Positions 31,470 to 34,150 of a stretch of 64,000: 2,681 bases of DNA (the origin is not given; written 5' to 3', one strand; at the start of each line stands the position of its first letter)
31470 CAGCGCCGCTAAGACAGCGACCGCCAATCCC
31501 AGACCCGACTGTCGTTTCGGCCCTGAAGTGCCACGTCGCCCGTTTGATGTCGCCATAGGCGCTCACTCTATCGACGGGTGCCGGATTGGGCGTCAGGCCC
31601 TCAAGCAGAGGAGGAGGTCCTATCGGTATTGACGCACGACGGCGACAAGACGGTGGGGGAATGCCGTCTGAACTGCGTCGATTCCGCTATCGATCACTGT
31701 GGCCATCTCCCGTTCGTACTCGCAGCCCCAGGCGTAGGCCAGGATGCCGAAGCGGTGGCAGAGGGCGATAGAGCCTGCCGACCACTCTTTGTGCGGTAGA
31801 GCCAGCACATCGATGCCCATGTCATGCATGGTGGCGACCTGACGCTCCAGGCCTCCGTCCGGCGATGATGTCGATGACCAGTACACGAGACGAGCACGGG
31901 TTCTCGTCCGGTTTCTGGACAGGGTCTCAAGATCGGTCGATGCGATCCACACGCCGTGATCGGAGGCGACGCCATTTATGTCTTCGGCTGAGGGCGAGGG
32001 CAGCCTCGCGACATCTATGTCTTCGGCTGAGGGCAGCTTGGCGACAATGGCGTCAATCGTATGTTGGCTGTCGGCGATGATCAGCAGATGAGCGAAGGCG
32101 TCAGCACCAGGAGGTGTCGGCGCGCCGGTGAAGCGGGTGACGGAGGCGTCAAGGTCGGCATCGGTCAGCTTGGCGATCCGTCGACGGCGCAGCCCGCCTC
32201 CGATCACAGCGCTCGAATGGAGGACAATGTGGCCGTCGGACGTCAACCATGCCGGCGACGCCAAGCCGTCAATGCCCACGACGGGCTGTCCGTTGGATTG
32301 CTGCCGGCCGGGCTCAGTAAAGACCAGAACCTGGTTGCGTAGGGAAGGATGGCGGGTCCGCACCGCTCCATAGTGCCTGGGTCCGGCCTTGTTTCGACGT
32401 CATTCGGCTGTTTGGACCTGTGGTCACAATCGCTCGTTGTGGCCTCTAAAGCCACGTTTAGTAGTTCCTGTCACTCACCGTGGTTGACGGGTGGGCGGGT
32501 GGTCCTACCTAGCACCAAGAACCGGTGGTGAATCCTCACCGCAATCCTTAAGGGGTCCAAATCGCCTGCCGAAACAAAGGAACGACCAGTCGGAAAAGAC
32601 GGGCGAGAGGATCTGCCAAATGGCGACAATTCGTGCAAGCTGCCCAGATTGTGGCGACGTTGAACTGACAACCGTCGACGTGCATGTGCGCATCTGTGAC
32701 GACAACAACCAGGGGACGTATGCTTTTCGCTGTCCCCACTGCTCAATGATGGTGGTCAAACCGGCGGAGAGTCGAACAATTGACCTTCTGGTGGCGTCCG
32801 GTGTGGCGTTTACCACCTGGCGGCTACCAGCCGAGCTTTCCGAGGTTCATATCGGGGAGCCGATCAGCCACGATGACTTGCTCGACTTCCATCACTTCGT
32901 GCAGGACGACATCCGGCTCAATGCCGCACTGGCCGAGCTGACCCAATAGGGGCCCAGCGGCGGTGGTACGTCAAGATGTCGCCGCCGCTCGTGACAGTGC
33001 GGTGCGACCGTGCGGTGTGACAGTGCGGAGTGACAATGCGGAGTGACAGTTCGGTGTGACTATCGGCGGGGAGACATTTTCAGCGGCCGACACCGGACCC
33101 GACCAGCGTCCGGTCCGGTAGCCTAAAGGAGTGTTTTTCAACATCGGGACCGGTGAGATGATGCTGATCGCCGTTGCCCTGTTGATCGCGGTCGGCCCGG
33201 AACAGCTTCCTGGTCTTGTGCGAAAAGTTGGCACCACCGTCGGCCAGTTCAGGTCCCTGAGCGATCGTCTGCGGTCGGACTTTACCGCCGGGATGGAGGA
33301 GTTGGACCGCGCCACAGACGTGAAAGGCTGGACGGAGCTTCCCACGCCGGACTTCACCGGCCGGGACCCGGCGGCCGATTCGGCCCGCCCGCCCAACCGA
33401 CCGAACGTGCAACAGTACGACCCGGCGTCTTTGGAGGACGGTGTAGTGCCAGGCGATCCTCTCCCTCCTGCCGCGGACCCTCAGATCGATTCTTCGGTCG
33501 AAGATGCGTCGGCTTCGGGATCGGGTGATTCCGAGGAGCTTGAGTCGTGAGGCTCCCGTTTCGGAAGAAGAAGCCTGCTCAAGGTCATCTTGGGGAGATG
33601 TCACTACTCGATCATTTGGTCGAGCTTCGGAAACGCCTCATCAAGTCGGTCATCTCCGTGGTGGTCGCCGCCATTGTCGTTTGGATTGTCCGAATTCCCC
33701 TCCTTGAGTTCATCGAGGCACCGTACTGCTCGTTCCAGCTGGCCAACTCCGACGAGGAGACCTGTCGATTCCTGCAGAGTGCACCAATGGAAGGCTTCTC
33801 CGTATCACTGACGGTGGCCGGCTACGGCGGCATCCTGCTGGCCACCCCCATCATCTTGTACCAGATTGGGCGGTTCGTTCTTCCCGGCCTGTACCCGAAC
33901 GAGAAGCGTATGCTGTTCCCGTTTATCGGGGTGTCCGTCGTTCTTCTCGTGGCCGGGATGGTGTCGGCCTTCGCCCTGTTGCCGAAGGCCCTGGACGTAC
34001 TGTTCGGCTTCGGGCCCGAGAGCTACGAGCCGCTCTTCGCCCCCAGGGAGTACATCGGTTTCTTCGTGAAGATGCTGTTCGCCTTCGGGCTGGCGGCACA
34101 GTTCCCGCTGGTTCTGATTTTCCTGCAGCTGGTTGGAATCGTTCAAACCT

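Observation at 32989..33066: Six head-to-tail copies of a 13-bp unit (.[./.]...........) upstream of tatB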

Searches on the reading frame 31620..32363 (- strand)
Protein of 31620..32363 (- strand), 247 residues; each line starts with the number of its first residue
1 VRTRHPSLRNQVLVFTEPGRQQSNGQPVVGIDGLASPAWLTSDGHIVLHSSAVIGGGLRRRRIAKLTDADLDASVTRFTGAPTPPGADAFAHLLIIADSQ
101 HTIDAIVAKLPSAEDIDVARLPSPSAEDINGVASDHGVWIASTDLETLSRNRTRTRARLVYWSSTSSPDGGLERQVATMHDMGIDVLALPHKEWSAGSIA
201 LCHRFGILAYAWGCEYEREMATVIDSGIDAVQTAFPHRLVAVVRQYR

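Call 44: search_protein_families(library=pfam, proteins=[window:31620-32363:-], max_evalue=0.1)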
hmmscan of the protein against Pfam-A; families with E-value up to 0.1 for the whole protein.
window:31620-32363:- (247 aa): 1 family
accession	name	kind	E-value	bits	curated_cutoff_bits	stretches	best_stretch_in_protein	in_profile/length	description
PF03009.23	GDPD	-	0.0045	17.5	23.6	1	40-236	33-242/244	Glycerophosphoryl diester phosphodiesterase family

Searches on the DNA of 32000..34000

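Call 5: search_rna_families(source=window, start=32000, end=34000, threshold=evalue, max_evalue=10)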
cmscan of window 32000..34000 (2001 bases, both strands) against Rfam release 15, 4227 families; matches with E-value up to 10: 1.
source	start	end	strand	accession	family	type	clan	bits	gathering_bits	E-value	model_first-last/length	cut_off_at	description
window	32560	32625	+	RF02054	STnc420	Gene; sRNA;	-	18.1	70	3.6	1-58/58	no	Salmonella enterica sRNA STnc420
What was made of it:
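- On Structured cis-regulatory RNA / 5' leader: No Rfam match at E up to 10 (call 5).
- No Rfam hit (call 5). There is no Rfam match even at E up to 10 (call 5).
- Tried and rejected: Rfam at E up to 10 over 32000-34000 gave nothing relevant (call 5).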

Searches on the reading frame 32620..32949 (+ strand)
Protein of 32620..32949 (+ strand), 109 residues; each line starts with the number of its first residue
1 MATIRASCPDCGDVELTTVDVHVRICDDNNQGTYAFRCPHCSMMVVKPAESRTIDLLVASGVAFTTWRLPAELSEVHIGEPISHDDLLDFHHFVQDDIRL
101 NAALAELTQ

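Call 11: find_encoding_contigs(protein=window:32620-32949:+, flank=6000, max_places=10)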
Protein window:32620-32949:+ (109 aa): 4 contigs read that carry it; 4 places shown.
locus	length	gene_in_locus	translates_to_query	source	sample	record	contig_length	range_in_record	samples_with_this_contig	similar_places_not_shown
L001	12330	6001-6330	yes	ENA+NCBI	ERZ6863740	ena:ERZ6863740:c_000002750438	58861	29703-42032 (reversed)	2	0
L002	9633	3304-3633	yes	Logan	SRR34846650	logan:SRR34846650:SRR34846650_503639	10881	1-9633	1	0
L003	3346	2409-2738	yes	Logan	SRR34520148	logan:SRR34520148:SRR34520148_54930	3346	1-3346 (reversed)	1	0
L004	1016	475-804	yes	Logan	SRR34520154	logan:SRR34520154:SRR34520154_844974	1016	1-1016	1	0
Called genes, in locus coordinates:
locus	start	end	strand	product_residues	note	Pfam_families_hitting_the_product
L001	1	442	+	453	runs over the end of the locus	PF03136:Pup_ligase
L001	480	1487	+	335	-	PF13280:WYL, PF25583:WCX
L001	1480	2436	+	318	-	PF19187:HTH_PafC, PF13280:WYL, PF25583:WCX (weak)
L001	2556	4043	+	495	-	PF10502:Peptidase_S26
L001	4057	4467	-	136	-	PF01337:Barstar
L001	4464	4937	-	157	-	PF00545:Ribonuclease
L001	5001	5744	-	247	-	-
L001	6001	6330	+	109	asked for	-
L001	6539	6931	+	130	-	PF02416:TatA_B_E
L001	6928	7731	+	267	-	PF00902:TatC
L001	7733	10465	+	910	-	PF00270:DEAD, PF04851:ResIII, PF22527:DEXQc_Suv3, PF00271:Helicase_C, PF08148:DSHCT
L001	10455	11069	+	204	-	PF19279:YegS_C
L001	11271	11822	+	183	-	PF03929:PepSY_TM (weak), PF16357:PepSY_TM_like_2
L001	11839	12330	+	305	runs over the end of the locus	PF03328:HpcH_HpaI, PF15617:C-C_Bond_Lyase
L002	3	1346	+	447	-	?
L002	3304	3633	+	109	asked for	-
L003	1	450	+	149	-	?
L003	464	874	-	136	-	PF01337:Barstar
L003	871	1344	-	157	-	PF00545:Ribonuclease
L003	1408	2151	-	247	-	-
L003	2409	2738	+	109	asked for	-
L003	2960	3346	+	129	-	?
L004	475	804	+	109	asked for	-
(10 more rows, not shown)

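Call 14: find_homologous_proteins(query=window:32620-32949:+)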
Query window:32620-32949:+ (109 aa): 1245 proteins with E <= 0.001 among 1249 candidates; the best 120 are listed.
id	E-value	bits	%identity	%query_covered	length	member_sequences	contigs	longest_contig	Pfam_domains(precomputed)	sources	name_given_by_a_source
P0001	1.5e-68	245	100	100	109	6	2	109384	-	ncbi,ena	-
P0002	4.9e-61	221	89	100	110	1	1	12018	-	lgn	-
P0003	1.9e-59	216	88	100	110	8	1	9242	-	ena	-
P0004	6.0e-59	215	88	99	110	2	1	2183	-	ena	-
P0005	1.3e-58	213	84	100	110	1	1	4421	-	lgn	-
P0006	2.2e-58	213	87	98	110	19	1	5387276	-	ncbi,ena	-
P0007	3.1e-58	212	87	99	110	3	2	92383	-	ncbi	-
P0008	7.4e-58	211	84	100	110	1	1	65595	-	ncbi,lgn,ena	-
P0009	4.1e-57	209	86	98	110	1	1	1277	-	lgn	-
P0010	1.2e-56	207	83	99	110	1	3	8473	-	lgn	-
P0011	1.3e-56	207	83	100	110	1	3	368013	-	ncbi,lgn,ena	-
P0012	3.0e-56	206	82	100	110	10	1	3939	-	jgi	jgi:predicted RNA-binding Zn-ribbon protein involved in translation (DUF1610 family)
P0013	5.6e-56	205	83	99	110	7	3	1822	-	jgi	jgi:uncharacterized Zn finger protein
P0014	5.6e-56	205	83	98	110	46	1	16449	-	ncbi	-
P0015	1.1e-55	204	83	100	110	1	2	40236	-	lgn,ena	-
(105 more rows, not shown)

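Call 17: find_related_loci(query=A2, collection=genome_contigs, flank=3000)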
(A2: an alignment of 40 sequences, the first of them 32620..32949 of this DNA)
Query A2 (109 aa) in genome_contigs; peptide patterns used: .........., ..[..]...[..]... (x = any residue, [..] = any of these).
345 stretches matched a pattern; 330 encode a relative of the query (tblastn E <= 1e-3); the best 80 are kept; 80 distinct loci.
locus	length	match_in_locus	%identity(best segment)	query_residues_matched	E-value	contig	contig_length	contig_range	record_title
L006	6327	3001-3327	96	1-109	9e-70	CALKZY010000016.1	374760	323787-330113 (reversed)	MAG: uncultured Acidimicrobiales bacterium isolate L1_Bin_MAXBIN__023_sub_1 genome assembly, contig: c_000000389204, who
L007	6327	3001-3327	95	1-109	3e-69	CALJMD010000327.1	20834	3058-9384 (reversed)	MAG: uncultured Acidimicrobiales bacterium isolate L4_Bin_METABAT__141_1 genome assembly, contig: c_000000526911, whole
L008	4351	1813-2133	91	1-107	4e-65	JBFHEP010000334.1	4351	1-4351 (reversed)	MAG: Acidimicrobiales bacterium isolate Mix_sand07.2021.05.G.102 k141_2098717_length_4351_cov_14.9922, whole genome shot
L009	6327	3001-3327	88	1-109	2e-64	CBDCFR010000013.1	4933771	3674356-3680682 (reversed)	MAG: Acidimicrobiales bacterium isolate 908bf25f-ddd4-4b31-97be-e326148c296d genome assembly, contig: contig_13, whole g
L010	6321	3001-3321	89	1-107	1e-63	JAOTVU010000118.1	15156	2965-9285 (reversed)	MAG: Acidimicrobiia bacterium isolate 13_May_SF_Bin57 13_May_SF_Bin57_scaffold_3006_c1, whole genome shotgun sequence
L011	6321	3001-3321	89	1-107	1e-63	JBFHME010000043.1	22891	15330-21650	MAG: Acidimicrobiales bacterium isolate Mix_sand07.2021.05.Z.61 k141_2827430_length_22891_cov_13.0277, whole genome shot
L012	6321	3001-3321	89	1-107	2e-63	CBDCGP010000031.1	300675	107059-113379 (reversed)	MAG: Acidimicrobiales bacterium isolate 8989243e-b366-41c5-81e7-a19f388da9ad genome assembly, contig: contig_31, whole g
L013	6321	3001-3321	87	1-107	4e-63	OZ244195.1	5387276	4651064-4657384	MAG: Acidimicrobiales bacterium isolate 87519b6a-d5ff-410c-9faf-bc6ff523b0ec genome assembly, chromosome: 1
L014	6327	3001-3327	83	1-109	3e-62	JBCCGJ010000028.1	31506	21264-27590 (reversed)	MAG: Actinomycetota bacterium isolate P01_B01_bin.40 k141_284248_length_31506_cov_104.9287, whole genome shotgun sequenc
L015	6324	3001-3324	87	1-108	5e-62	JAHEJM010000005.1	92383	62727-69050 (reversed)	MAG: Acidimicrobiales bacterium isolate Ww550 NODE_243_length_92383_cov_7.406874, whole genome shotgun sequence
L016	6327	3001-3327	84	1-109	5e-62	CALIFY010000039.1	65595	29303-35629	MAG: uncultured Acidimicrobiales bacterium isolate R2_Bin_METABAT__111_1 genome assembly, contig: c_000001335677, whole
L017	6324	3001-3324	87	1-108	7e-62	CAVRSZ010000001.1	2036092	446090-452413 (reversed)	MAG: uncultured Acidimicrobiales bacterium isolate MFD09779.bin.1.250 genome assembly, contig: contig_192, whole genome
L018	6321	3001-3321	84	1-107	2e-60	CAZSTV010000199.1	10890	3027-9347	MAG TPA_asm: uncultured Acidimicrobiaceae bacterium isolate SRP268394_co1_97 genome assembly, contig: NODE_9454_length_1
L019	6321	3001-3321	83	1-107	5e-60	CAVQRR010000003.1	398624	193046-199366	MAG: uncultured Acidimicrobiales bacterium isolate MFD09779.bin.2.52 genome assembly, contig: contig_18025, whole genome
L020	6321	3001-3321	83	1-107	3e-60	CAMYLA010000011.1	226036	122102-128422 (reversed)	MAG: uncultured Acidimicrobiaceae bacterium isolate FCS_M_Acidobacteriota_12 genome assembly, contig: scaffold_246, whol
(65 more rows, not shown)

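Call 20: list_cluster_members(proteins=[P0001])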
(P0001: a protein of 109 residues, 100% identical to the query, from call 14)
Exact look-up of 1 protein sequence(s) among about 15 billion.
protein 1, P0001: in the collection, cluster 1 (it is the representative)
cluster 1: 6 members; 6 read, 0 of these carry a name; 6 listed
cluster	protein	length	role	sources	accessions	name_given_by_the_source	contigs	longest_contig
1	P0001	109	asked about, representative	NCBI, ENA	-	-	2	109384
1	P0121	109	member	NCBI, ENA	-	-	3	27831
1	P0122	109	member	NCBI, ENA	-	-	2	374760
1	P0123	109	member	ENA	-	-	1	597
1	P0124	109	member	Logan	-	-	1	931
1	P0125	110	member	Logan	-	-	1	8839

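Call 23: find_encoding_contigs(protein=P0121, flank=3000, max_places=10)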
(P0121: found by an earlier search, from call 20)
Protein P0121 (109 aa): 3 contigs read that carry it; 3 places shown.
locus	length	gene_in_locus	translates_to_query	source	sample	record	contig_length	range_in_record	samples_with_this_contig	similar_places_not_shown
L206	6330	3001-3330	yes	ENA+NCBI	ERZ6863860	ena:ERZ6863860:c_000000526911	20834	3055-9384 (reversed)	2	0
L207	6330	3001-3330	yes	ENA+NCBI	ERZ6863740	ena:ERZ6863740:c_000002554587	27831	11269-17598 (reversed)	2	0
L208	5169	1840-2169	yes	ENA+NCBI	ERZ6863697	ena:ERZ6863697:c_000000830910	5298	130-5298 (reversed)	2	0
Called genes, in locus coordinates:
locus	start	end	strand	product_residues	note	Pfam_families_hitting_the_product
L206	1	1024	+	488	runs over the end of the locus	-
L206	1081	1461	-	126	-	PF01337:Barstar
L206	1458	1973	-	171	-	PF00545:Ribonuclease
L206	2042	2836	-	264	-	-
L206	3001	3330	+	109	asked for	-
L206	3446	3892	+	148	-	PF02416:TatA_B_E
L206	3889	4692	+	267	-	PF00902:TatC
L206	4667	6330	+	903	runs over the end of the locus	PF04851:ResIII, PF00270:DEAD, PF22527:DEXQc_Suv3 (weak), PF00271:Helicase_C, PF26090:SH3_HelY (faint), PF08148:DSHCT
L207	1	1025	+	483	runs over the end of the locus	PF10502:Peptidase_S26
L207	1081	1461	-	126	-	PF01337:Barstar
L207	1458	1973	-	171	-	PF00545:Ribonuclease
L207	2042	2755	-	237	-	-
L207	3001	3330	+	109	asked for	-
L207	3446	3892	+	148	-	PF02416:TatA_B_E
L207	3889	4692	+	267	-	PF00902:TatC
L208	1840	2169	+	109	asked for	-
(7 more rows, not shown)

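Call 24: find_encoding_contigs(protein=P0125, flank=3000, max_places=10)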
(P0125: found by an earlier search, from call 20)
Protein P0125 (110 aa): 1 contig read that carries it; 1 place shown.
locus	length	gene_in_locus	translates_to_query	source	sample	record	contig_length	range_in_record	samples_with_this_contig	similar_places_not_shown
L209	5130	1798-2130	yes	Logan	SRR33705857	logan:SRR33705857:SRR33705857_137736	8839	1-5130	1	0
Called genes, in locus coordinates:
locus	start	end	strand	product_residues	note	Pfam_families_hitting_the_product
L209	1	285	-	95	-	?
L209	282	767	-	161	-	PF00545:Ribonuclease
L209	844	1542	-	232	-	-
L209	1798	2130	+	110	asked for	-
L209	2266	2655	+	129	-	-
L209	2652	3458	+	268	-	PF00902:TatC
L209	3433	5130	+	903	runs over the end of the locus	PF04851:ResIII, PF00270:DEAD, PF22527:DEXQc_Suv3 (weak), PF00271:Helicase_C, PF26090:SH3_HelY (faint), PF08148:DSHCT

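Call 25: find_encoding_contigs(protein=P0124, flank=3000, max_places=10)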
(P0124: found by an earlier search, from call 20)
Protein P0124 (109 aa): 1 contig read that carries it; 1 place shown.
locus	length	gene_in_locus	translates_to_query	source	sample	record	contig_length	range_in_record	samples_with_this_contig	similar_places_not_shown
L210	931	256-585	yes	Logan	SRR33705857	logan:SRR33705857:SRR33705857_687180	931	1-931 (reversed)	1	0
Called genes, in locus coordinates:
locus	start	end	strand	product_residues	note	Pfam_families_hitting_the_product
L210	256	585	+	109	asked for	-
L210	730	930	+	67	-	?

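Call 26: find_encoding_contigs(protein=P0123, flank=3000, max_places=10)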
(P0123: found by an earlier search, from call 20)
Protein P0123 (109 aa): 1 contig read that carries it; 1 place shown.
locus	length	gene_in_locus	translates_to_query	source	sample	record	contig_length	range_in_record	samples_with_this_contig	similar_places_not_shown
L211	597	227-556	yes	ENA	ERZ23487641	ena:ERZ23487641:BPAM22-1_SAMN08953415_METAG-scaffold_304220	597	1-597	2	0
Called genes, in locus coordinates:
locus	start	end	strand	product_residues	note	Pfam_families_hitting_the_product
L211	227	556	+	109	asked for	-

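Call 44: search_protein_families(library=pfam, proteins=[window:32620-32949:+], max_evalue=0.1)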
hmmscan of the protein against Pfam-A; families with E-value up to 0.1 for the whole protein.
window:32620-32949:+ (109 aa): 13 families
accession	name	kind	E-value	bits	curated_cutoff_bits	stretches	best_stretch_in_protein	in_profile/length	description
PF24441.1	DUF7560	-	0.002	18.2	27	0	33-42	3-12/44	Family of unknown function (DUF7560)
PF20120.5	DUF6510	-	0.0049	17.2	26.4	1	2-68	23-84/86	Family of unknown function (DUF6510)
PF23547.1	Zn_ribbon_FGT1_1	-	0.007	16.4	27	1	31-48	16-33/35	FORGETTER1 first zinc ribbon domain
PF07754.17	HVO_2753_ZBP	-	0.0076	16.5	33.2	0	33-51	14-33/46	Small zinc finger protein HVO_2753-like, Zn-binding pocket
PF25207.1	DUF7837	-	0.009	16.4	27.8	1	7-48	7-46/47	Domain of unknown function (DUF7837)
PF23548.1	Zn_ribbon_FGT1_2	-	0.01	15.8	27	0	36-44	21-29/35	FORGETTER1 second zinc ribbon domain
PF12760.12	Zn_ribbon_IS1595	-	0.019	15.4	25.4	0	36-44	19-27/46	Transposase zinc-ribbon domain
PF09723.15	Zn_ribbon_8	-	0.022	15.2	34.4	0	33-42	3-12/41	Zinc ribbon domain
PF13005.12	zf-IS66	-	0.03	15.2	27.3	0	7-24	3-20/46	zinc-finger binding domain of transposase IS66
PF05876.18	GpA_ATPase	-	0.052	13.6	25.6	1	7-45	196-233/247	Phage terminase large subunit gpA, ATPase domain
PF03660.19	PHF5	-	0.082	13.6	26.7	0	7-48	29-68/104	PHF5-like protein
PF02150.21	Zn_ribbon_RPB9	-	0.089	13.1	25.2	0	8-27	4-25/36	RNA polymerases M/15 Kd subunit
PF23499.1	YnfU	-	0.093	13.1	27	0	37-43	40-46/49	YnfU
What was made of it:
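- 32620..32949 (+): Upstream gene for a conserved uncharacterised 109-aa Zn-ribbon (CxxC...CxxC) protein. It is syntenic with tatB-tatC-helY across Acidimicrobiales. Pfam hits are only sub-threshold Zn-ribbon matches (call 44).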

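Call 45: search_protein_families(library=ncbifam, proteins=[window:32620-32949:+], max_evalue=0.1)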
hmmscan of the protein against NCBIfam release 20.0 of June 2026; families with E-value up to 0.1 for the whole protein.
window:32620-32949:+ (109 aa): 6 families
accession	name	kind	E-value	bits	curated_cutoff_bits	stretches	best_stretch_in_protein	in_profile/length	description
NF009623.0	PRK13130.1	equivalog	0.016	15.3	68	0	22-49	4-31/56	RNA-protein complex protein Nop10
NF011481.0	PRK14890.1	equivalog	0.019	15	61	0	33-52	25-45/61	putative Zn-ribbon RNA-binding protein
TIGR02605.1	CxxC_CxxC_SSSS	subfamily_domain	0.024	14.7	31.3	0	33-42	3-12/52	FmdB family zinc ribbon protein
NF001608.0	PRK00398.1-6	equivalog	0.024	14.4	84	0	36-45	22-31/46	DNA-directed RNA polymerase subunit P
NF041909.1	HVO_2753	equivalog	0.067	13.1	80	0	31-52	22-43/59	HVO_2753 family zinc finger protein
NF011302.0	PRK14714.1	equivalog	0.097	10.1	1791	1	3-56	690-742/1350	DNA-directed DNA polymerase II large subunit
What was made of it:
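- No protein homology (calls 44, 45).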

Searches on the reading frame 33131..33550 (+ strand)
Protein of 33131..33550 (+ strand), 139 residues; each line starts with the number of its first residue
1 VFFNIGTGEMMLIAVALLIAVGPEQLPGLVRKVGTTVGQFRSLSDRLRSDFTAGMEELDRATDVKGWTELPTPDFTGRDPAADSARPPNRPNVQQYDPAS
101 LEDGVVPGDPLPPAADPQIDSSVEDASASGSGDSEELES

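Call 10: find_encoding_contigs(protein=window:33131-33550:+, flank=6000, max_places=10)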
Protein window:33131-33550:+ (139 aa): no gene with exactly this product is on record in the collection.
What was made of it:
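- Tried and rejected: Looking up the GTG-start TatB protein by exact sequence found nothing on record, because gene callers use ATG 33158 (call 10).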

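Call 44: search_protein_families(library=pfam, proteins=[window:33131-33550:+], max_evalue=0.1)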
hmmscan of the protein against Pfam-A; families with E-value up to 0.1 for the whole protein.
window:33131-33550:+ (139 aa): 1 family
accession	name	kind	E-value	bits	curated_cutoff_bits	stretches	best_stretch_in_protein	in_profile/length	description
PF02416.21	TatA_B_E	-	6.4e-05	22.5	21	1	5-44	1-40/53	mttA/Hcf106 family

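Call 45: search_protein_families(library=ncbifam, proteins=[window:33131-33550:+], max_evalue=0.1)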
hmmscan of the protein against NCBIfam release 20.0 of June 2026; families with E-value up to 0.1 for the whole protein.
window:33131-33550:+ (139 aa): 12 families
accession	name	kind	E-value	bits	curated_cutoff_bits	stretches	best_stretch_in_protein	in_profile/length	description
TIGR01410.1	tatB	equivalog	4e-13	49.7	56.5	1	3-60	1-60/80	Sec-independent protein translocase protein TatB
NF011430.0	PRK14861.1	subfamily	6e-10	38.5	62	1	1-51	1-51/61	twin arginine translocase protein A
NF011429.0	PRK14857.1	equivalog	2.3e-08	34.3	77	1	2-64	3-65/91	TatA/E family twin arginine-targeting protein translocase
NF002377.0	PRK01371.1-4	equivalog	3.1e-08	34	96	1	3-55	2-54/119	sec-independent translocase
NF001212.0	PRK00182.1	equivalog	6.3e-06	26.6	195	1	1-48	1-48/165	Sec-independent protein translocase subunit TatB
NF002374.0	PRK01371.1-1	equivalog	1.3e-05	25.7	162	1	1-52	1-52/152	sec-independent translocase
NF003400.0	PRK04654.1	equivalog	1.9e-05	24.6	211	1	3-59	2-60/214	sec-independent translocase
NF047941.1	TatB_Rickett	equivalog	0.00011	22.3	75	1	3-62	2-62/84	Sec-independent protein translocase subunit TatB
NF002376.0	PRK01371.1-3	equivalog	0.00034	20.9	181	1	1-53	1-53/179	Sec-independent protein translocase protein TatB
TIGR01411.1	tatAE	subfamily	0.0012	18.3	53.9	1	6-42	3-39/47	twin-arginine translocase TatA/TatE family subunit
NF002375.0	PRK01371.1-2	equivalog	0.012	15.8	137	1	3-49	2-48/137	sec-independent translocase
NF001854.0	PRK00575.1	equivalog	0.045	14.4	72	1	5-79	4-76/94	Sec-independent protein translocase subunit TatA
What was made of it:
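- The ORF has no homologues in Pfam or NCBIfam and overlaps tatB antisense (calls 44, 45).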

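Call 51: find_encoding_contigs(protein=window:33158-33550:+, flank=1500, max_places=10)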
Protein window:33158-33550:+ (130 aa): 3 contigs read that carry it; 2 places shown.
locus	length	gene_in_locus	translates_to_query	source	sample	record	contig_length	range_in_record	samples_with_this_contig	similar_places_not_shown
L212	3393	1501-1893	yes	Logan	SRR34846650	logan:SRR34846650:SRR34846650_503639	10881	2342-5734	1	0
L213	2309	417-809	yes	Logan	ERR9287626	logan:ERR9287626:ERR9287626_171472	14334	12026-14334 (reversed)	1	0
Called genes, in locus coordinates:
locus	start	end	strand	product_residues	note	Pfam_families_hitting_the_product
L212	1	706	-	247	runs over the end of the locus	-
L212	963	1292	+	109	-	-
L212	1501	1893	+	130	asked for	PF02416:TatA_B_E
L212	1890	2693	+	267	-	PF00902:TatC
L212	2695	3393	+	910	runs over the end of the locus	PF00270:DEAD, PF04851:ResIII, PF22527:DEXQc_Suv3, PF00271:Helicase_C, PF08148:DSHCT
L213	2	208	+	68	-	?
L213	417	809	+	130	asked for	PF02416:TatA_B_E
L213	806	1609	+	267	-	PF00902:TatC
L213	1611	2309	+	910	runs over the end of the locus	PF00270:DEAD, PF04851:ResIII, PF22527:DEXQc_Suv3, PF00271:Helicase_C, PF08148:DSHCT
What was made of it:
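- The same array was recovered in six independent assemblies from five samples (calls 11, 51).
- Tried and rejected: The ATG version worked (call 51).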
